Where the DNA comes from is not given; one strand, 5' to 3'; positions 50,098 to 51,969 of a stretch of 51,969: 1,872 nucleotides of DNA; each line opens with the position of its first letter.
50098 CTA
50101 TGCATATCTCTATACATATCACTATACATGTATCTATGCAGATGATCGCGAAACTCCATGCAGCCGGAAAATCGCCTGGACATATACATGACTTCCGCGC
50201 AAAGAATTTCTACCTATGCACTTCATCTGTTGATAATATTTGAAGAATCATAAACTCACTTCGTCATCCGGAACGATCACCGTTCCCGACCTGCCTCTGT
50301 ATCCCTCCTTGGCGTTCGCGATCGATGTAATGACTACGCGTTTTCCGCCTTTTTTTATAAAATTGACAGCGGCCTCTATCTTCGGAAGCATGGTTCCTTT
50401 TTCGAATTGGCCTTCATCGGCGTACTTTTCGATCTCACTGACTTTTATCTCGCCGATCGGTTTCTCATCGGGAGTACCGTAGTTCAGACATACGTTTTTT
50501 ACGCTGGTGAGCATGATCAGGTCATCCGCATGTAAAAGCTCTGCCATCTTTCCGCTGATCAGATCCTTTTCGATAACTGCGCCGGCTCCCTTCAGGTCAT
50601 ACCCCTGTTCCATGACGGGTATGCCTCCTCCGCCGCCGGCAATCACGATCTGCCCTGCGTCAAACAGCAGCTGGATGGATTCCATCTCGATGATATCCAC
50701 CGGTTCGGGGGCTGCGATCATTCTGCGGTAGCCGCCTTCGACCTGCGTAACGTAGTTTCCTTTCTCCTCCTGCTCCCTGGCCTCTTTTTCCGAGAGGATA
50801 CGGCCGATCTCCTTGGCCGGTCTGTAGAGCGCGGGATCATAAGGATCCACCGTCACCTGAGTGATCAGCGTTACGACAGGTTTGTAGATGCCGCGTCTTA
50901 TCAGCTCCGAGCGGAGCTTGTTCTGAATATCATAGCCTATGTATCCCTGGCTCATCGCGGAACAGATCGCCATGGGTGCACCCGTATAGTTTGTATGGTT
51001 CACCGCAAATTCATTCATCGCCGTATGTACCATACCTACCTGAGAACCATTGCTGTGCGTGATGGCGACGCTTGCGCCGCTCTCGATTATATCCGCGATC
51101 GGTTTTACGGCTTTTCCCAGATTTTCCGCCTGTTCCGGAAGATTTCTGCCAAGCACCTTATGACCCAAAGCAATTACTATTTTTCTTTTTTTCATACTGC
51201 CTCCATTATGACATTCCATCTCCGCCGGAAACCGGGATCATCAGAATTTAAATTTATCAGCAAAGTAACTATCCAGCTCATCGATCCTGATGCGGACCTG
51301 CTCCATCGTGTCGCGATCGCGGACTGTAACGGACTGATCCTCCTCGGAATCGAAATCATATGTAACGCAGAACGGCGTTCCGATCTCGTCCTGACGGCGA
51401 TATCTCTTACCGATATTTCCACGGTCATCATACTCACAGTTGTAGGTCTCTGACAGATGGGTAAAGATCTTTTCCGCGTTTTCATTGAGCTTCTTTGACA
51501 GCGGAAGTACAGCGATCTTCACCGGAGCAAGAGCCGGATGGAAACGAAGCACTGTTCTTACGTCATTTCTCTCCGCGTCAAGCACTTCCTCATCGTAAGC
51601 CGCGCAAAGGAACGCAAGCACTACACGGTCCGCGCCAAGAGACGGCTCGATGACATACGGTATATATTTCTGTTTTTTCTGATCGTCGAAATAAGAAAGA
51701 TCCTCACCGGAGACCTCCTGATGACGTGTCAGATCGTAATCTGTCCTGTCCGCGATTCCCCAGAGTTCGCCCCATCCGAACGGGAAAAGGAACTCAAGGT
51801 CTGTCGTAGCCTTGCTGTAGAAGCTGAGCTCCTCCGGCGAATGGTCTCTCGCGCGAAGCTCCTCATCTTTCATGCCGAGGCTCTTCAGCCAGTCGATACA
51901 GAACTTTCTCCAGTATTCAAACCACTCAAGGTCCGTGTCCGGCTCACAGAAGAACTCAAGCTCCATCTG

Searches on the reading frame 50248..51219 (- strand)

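Call 63: search_protein_families(library=pfam, proteins=[window:50248-51219:-], max_evalue=0.01)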
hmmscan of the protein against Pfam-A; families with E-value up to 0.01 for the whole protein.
window:50248-51219:- (323 aa): 1 family
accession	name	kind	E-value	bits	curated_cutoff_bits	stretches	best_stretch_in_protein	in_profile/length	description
PF00696.33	AA_kinase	-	4.2e-23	82.7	24.9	1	13-299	2-234/234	Amino acid kinase family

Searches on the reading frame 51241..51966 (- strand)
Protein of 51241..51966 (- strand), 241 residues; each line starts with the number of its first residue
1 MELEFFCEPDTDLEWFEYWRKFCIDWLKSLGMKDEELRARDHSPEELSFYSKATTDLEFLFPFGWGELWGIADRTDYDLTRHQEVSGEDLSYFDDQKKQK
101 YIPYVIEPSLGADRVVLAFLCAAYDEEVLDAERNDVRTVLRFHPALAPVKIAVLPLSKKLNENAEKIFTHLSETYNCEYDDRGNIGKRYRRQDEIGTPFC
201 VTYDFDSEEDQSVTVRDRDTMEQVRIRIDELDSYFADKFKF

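Call 63: search_protein_families(library=pfam, proteins=[window:51241-51966:-], max_evalue=0.01)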
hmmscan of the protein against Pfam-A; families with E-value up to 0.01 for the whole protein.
window:51241-51966:- (241 aa): 1 family
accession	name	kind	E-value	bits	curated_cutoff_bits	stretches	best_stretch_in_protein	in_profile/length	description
PF03129.25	HGTP_anticodon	-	2.7e-21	75.9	21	1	150-236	1-92/94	Anticodon binding domain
